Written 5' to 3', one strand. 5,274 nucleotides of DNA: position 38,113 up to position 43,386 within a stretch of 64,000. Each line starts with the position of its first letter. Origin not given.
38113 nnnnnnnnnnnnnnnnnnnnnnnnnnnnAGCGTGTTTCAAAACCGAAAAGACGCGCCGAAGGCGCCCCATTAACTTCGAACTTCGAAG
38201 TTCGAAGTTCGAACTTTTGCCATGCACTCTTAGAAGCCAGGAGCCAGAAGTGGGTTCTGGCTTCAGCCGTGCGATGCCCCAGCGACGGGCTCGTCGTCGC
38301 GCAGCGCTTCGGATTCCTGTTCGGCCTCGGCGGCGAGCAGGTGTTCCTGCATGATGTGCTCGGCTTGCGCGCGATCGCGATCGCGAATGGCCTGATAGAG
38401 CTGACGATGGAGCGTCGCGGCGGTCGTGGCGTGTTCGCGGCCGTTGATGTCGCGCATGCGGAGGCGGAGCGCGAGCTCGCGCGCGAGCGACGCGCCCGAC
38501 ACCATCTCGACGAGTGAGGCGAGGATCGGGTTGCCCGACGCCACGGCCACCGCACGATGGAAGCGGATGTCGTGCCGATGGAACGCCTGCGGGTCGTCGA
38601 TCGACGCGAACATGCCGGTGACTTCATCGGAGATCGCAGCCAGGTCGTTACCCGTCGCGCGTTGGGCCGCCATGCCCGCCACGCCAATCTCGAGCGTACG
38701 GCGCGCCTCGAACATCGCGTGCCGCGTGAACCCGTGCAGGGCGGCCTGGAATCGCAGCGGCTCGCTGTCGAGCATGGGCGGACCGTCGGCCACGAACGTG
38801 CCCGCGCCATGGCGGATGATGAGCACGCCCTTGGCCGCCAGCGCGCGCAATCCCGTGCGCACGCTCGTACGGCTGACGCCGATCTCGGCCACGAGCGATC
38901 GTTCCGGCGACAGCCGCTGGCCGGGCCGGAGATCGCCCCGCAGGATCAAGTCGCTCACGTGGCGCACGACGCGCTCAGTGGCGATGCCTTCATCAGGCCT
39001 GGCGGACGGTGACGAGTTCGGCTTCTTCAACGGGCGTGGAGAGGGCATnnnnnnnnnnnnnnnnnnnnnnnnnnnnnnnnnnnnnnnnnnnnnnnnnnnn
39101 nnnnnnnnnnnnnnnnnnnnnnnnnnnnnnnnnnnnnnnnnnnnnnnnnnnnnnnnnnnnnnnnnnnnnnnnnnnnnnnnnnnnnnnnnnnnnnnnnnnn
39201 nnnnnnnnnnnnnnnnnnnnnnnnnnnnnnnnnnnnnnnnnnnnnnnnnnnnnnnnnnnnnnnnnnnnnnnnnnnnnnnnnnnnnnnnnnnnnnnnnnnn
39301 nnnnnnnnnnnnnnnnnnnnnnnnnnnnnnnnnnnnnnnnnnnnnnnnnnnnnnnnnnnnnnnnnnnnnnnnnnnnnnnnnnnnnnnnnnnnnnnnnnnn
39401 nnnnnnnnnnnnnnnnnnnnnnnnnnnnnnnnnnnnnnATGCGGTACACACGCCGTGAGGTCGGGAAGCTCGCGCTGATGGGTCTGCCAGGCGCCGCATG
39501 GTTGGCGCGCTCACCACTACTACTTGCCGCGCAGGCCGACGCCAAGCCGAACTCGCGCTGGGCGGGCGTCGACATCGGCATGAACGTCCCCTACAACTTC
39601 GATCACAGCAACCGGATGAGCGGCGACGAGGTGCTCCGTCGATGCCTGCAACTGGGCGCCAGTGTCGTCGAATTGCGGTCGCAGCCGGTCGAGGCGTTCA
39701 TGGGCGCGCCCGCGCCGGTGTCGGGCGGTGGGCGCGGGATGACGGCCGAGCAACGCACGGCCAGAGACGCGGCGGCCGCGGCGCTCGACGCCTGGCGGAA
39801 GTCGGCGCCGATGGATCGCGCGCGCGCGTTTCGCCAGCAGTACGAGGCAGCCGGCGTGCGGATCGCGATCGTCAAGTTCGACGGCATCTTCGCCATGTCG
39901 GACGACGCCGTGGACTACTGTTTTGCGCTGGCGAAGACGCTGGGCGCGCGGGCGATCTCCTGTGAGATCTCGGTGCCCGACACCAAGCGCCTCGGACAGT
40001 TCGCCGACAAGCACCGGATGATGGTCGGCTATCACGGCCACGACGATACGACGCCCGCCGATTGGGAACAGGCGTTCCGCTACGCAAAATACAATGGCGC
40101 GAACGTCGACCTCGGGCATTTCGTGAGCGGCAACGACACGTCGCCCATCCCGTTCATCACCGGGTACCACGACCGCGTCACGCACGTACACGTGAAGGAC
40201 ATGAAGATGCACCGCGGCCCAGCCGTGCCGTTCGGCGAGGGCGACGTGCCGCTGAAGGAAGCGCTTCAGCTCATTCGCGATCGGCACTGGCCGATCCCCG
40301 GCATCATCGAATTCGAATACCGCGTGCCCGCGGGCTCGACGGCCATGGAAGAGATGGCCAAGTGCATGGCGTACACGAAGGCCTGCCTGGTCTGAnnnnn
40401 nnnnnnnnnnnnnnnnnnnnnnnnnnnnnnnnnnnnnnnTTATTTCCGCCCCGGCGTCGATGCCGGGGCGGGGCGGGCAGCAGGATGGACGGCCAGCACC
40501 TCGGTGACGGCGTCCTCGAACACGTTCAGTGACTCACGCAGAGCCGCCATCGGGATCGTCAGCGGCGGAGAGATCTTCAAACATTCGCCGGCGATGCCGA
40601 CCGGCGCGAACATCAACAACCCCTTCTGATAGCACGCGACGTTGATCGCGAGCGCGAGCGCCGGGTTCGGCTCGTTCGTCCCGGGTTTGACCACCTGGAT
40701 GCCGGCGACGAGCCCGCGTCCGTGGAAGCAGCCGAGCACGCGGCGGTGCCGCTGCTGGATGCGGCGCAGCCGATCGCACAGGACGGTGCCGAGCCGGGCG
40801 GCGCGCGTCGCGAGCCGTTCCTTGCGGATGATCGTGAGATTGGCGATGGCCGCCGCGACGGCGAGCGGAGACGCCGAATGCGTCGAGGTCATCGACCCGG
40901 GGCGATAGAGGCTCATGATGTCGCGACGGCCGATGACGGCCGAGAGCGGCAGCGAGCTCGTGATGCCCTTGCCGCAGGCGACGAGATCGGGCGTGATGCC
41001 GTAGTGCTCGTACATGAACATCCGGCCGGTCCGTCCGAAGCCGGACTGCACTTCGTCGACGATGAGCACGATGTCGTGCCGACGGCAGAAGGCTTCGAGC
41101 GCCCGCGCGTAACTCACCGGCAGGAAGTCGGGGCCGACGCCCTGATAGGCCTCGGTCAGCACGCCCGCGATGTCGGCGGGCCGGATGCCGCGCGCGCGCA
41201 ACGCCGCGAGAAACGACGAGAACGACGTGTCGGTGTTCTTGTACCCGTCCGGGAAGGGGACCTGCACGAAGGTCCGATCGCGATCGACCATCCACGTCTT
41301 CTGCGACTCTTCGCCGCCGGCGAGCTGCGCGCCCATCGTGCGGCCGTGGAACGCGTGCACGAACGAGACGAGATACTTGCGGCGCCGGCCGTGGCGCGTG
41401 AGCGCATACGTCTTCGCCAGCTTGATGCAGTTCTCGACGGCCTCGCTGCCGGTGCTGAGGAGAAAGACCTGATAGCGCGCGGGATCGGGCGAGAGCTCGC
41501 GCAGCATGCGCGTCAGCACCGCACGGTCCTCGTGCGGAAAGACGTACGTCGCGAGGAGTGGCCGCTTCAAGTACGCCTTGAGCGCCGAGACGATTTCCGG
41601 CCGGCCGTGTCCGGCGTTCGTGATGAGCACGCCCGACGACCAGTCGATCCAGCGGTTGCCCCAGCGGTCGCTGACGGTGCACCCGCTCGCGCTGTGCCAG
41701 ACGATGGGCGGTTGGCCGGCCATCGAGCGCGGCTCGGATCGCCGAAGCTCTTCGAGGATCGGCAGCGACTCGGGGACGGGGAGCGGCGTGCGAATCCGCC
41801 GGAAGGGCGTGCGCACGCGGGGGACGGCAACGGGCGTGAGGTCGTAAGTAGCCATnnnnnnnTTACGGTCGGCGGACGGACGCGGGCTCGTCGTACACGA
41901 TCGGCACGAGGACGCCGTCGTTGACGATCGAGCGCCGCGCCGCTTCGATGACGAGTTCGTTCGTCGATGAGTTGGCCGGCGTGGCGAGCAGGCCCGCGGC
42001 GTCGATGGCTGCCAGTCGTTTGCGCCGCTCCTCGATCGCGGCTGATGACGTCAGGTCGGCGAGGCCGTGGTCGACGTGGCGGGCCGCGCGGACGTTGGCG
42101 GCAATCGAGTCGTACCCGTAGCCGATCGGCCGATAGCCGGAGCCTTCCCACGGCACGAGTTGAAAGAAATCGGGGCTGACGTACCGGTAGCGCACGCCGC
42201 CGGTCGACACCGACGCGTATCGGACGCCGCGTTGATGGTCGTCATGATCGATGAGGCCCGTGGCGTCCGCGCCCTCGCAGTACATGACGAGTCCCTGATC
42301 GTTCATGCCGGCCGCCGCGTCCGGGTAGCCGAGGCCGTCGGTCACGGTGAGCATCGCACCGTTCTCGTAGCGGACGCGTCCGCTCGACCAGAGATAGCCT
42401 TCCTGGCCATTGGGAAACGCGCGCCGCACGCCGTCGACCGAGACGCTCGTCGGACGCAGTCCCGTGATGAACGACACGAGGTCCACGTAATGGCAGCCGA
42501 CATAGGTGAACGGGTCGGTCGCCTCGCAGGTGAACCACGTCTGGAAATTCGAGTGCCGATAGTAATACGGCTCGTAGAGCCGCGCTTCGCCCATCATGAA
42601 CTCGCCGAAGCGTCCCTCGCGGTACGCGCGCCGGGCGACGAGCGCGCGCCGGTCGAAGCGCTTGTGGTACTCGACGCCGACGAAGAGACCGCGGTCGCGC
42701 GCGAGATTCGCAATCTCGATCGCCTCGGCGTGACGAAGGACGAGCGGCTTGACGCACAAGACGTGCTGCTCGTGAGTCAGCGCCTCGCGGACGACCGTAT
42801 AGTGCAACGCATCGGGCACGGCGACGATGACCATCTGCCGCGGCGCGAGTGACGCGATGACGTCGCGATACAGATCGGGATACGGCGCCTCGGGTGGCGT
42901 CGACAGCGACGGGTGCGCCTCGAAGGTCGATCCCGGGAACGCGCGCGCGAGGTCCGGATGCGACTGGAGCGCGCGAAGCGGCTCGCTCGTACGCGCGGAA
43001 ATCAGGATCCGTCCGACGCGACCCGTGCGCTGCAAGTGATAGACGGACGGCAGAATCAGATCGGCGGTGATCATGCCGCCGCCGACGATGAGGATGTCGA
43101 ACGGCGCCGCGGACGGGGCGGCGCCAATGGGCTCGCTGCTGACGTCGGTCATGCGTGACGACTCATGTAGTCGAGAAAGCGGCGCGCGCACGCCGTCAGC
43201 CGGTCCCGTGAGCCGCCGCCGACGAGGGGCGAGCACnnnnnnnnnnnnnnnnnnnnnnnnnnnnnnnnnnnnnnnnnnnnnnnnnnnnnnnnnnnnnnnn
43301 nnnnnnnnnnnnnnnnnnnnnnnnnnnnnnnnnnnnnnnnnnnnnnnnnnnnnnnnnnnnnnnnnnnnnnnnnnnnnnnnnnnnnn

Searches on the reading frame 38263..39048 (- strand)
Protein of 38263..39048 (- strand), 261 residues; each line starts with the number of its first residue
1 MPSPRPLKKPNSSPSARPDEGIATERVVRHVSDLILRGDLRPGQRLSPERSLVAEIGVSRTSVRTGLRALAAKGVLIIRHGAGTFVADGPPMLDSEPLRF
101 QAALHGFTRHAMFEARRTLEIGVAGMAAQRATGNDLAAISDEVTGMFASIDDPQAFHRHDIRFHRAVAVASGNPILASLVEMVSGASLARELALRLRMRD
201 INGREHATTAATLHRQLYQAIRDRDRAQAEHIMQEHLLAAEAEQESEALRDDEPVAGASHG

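Call 10: search_protein_families(library=pfam, proteins=[window:38263-39048:-])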
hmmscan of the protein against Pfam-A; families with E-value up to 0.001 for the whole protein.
window:38263-39048:- (261 aa): 2 families
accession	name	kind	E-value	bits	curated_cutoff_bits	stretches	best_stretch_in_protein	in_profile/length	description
PF07729.17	FCD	-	8.1e-23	81.6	24.3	1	112-237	2-123/125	FCD domain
PF00392.27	GntR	-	1.7e-17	63.3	27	1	24-86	2-64/64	Bacterial regulatory proteins, gntR family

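Call 36: find_related_loci(query=window:38263-39048:-, collection=genome_contigs, flank=10000)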
Query window:38263-39048:- (261 aa) in genome_contigs; peptide patterns used: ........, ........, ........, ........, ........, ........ (x = any residue, [..] = any of these).
222 stretches matched a pattern; 49 encode a relative of the query (tblastn E <= 1e-3); 49 distinct loci.
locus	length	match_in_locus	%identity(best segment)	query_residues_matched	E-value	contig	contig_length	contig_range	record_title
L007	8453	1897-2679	95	1-261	2e-161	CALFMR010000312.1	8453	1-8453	MAG TPA_asm: uncultured Acidobacteria bacterium isolate ERR1654120_bin.28_CONCOCT_v1.1_MAG genome assembly, contig: ERZ1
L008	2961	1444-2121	67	20-245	1e-88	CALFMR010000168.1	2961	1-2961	MAG TPA_asm: uncultured Acidobacteria bacterium isolate ERR1654120_bin.28_CONCOCT_v1.1_MAG genome assembly, contig: ERZ1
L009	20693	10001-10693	58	12-247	6e-78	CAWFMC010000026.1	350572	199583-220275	MAG: uncultured Acidobacteriota bacterium isolate MFD00392.bin.2.345 genome assembly, contig: contig_5809, whole genome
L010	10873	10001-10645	54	21-241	4e-65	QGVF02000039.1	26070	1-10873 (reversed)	MAG: Acidobacteriota bacterium isolate ZC4RG22 NODE_1406_length_26070_cov_16.639362, whole genome shotgun sequence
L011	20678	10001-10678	50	21-252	3e-62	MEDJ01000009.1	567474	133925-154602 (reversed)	MAG: Acidobacteria bacterium SCN 69-37 ABS36_C0009, whole genome shotgun sequence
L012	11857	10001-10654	46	24-247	2e-54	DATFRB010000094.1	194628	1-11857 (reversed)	MAG TPA_asm: Terracidiphilus sp. isolate SMAG_U9346 k141_2097711, whole genome shotgun sequence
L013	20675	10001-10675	67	19-249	3e-89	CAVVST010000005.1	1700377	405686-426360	MAG: uncultured Acidobacteriota bacterium isolate MFD02840.bin.2.185 genome assembly, contig: contig_352, whole genome s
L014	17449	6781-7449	37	24-249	6e-29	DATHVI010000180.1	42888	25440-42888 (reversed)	MAG TPA_asm: Solirubrobacterales bacterium isolate SMAG_U16129 k141_1766059, whole genome shotgun sequence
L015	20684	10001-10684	36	25-255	4e-28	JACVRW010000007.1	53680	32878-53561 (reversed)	MAG: Thermoleophilaceae bacterium isolate Co-bin2 k141_10532829_length_53680_cov_56.9220, whole genome shotgun sequence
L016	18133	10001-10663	35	18-240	2e-23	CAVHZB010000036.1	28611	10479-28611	Phascolarctobacterium succinatutens isolate H07649-L1_cleanbin_000061 genome assembly, contig: Spades_H07649-L1_contig_7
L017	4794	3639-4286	36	25-242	4e-23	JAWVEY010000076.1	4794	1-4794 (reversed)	MAG: Solirubrobacterales bacterium isolate BP_440 scaffold_878753, whole genome shotgun sequence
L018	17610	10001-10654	34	31-246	2e-21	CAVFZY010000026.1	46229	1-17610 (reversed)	Bacteroidaceae bacterium isolate G02648-L1_cleanbin_000001 genome assembly, contig: Spades_G02648-L1_contig_316, whole g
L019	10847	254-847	33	25-229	3e-15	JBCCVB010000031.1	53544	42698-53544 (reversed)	MAG: Pseudomonadota bacterium isolate P01_E01_bin.28 k141_364462_length_53544_cov_12.0000, whole genome shotgun sequence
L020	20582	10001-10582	33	25-225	1e-13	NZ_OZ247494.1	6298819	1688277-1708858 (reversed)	MAG: Roseibium sp. isolate b54729f7-9816-49cb-88c6-7c4e8b7b1b36 chromosome 1, complete sequence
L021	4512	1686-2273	32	27-229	2e-12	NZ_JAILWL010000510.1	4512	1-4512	MAG: Roseibium sp. isolate ECS25B3 ECS25B3_510, whole genome shotgun sequence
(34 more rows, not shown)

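Call 64: search_protein_families(library=pfam, proteins=[L009:5931-9761:-, L009:10822-12594:-, L013:4631-7381:-, L013:7511-9538:+, L011:8187-9866:-], max_evalue=0.00001)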
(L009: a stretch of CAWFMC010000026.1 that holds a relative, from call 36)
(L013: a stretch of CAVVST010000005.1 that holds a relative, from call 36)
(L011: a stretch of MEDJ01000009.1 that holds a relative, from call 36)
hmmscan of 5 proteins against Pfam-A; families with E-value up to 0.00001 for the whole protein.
L009:5931-9761:- (1276 aa): 3 families
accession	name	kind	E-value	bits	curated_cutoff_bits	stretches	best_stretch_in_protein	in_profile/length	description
PF25183.1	OMP_b-brl_4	-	9.9e-122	408.4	30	1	263-1209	1-818/838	Outer membrane beta barrel domain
PF13620.12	CarboxypepD_reg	-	1.4e-18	67.4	32.3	1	59-136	1-77/82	Carboxypeptidase regulatory-like domain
PF13715.12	CarbopepD_reg_2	-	3e-07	30.8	32.2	1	60-133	1-69/88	CarboxypepD_reg-like domain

L009:10822-12594:- (590 aa): 1 family
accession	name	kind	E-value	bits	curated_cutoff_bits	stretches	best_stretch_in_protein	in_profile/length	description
PF07995.17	GSDH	-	3.1e-21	76.5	25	1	295-508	126-293/332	Glucose / Sorbosone dehydrogenase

L013:4631-7381:- (916 aa): 2 families
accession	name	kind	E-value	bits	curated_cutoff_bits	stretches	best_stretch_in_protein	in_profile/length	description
PF23500.1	DUF7133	-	9e-105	351.6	27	1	47-425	2-384/385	Domain of unknown function (DUF7133)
PF13646.12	HEAT_2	-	1.3e-07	32.2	27.7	1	507-588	7-85/88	HEAT repeats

L013:7511-9538:+ (675 aa): 2 families
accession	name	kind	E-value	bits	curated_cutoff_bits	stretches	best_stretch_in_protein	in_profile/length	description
PF00593.30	TonB_dep_Rec_b-barrel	-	5.7e-36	125.8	27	1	361-621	138-420/436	TonB dependent receptor-like, beta-barrel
PF07715.20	Plug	-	3.2e-17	63.4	23.9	1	59-164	7-107/107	TonB-dependent Receptor Plug Domain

L011:8187-9866:- (559 aa): 3 families
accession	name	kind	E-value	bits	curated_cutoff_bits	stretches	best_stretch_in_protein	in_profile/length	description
PF00135.34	COesterase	-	1.3e-116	391.1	27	1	63-532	3-501/515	Carboxylesterase family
PF20434.5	BD-FAE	-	4.5e-11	43.1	26.8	1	148-257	4-101/215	BD-FAE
PF07859.19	Abhydrolase_3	-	9.3e-08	32.5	25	0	224-256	50-82/210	alpha/beta hydrolase fold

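Call 66: search_solved_structures(query=window:38263-39048:-, max_evalue=0.00001, show_alignments=2)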
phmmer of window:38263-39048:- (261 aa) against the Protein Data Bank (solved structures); distinct sequences matched with E-value up to 0.00001: 17.
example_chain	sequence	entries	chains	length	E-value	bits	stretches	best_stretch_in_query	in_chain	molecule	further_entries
7c7e_A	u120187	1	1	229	1.1e-20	77.6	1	24-232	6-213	Putative DNA-binding transcriptional regulator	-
9jpj_C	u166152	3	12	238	1.4e-16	64.3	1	23-240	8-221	Pyruvate dehydrogenase complex repressor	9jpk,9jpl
6on4_A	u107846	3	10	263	1.6e-15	60.8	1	23-242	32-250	HTH-type transcriptional repressor NanR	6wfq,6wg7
6az6_A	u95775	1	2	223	2.9e-15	60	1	27-240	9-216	GntR family transcriptional regulator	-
9wfi_A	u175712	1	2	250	1e-14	58.2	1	12-237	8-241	Uncharacterized HTH-type transcriptional regulator Rv0494,Fatty acid metabolism regulator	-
2di3_A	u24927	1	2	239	1.4e-12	51.2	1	24-242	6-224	Bacterial regulatory proteins, GntR family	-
5kvr_A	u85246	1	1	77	7e-12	48.9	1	27-86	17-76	Pyruvate dehydrogenase complex repressor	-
9vkn_A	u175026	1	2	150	1.8e-09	41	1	111-239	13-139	Pyruvate dehydrogenase complex repressor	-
7u5q_A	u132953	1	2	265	3.7e-09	40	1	21-240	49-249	Transcriptional regulator, GntR family protein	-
3fms_A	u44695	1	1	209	1.8e-07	34.4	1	26-243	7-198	Transcriptional regulator, GntR family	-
8pqm_A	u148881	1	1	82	2.2e-07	34.2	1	25-87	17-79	FadR family transcriptional regulator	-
3sxy_A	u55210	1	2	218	4.8e-07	33.1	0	25-243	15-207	Transcriptional regulator, GntR family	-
1hw1_A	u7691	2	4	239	6.9e-07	32.6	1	31-237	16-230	FATTY ACID METABOLISM REGULATOR PROTEIN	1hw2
1e2x_A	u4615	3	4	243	7.1e-07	32.5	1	31-237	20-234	FATTY ACID METABOLISM REGULATOR PROTEIN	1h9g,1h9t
3ihu_A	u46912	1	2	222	5.1e-06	29.7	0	14-85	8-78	Transcriptional regulator, GntR family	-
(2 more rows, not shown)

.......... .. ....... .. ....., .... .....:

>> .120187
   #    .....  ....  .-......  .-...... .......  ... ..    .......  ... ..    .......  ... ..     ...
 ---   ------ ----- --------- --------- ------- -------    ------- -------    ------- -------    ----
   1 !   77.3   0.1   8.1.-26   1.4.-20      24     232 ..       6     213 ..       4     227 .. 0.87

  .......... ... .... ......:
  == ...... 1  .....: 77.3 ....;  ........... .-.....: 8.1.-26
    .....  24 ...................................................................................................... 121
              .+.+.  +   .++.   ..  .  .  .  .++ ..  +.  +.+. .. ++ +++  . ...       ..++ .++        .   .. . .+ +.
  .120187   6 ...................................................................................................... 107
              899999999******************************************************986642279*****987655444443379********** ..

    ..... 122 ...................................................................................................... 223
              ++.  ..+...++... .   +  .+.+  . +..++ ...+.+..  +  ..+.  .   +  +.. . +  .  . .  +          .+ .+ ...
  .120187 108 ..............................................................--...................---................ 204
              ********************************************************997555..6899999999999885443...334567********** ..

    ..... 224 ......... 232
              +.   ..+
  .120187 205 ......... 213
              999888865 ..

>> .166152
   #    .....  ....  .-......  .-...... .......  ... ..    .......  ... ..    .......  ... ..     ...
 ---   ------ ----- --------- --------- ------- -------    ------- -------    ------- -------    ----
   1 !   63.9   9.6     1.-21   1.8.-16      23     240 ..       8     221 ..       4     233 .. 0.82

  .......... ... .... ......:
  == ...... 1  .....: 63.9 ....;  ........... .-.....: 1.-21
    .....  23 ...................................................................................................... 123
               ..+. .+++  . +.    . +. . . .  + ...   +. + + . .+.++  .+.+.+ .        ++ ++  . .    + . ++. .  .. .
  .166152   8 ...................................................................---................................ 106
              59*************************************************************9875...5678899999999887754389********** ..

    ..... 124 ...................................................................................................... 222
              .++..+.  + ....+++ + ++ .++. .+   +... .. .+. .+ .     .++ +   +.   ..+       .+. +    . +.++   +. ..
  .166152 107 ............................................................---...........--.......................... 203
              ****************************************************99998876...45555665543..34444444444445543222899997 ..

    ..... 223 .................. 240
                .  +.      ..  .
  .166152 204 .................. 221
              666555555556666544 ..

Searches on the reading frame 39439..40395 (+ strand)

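Call 10: search_protein_families(library=pfam, proteins=[window:39439-40395:+])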
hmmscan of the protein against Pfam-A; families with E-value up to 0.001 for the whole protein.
window:39439-40395:+ (318 aa): 1 family
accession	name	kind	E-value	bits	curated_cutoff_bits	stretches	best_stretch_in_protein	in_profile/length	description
PF01261.30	AP_endonuc_2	-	4.8e-10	40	31.1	1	182-305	108-241/249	Xylose isomerase-like TIM barrel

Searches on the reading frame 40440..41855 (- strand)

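Call 10: search_protein_families(library=pfam, proteins=[window:40440-41855:-])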
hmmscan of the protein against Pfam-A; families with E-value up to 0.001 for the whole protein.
window:40440-41855:- (471 aa): 1 family
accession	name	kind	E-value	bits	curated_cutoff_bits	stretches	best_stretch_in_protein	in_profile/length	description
PF00202.27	Aminotran_3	-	4.3e-81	273.1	30.5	1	48-450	8-403/403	Aminotransferase class-III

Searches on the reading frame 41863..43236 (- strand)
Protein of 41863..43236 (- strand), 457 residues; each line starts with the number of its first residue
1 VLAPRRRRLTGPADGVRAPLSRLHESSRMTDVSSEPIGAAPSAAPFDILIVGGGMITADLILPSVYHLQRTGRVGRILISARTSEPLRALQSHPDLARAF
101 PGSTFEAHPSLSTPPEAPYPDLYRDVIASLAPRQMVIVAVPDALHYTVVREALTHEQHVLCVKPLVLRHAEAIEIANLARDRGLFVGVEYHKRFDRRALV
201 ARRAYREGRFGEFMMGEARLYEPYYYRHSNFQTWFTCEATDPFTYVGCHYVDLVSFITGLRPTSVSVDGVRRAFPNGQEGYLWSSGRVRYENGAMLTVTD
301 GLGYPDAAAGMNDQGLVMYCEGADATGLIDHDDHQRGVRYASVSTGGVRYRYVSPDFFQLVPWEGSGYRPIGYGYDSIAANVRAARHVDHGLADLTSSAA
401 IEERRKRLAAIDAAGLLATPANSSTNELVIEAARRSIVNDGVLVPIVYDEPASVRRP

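Call 10: search_protein_families(library=pfam, proteins=[window:41863-43236:-])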
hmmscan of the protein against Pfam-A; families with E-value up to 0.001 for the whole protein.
window:41863-43236:- (457 aa): 2 families
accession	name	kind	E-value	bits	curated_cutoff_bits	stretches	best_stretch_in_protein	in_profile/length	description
PF01408.29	GFO_IDH_MocA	-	2.1e-11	45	24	1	47-190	2-120/120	Oxidoreductase family, NAD-binding Rossmann fold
PF22725.1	GFO_IDH_MocA_C3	-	6.7e-09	36.2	27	1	201-299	4-101/124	GFO/IDH/MocA C-terminal domain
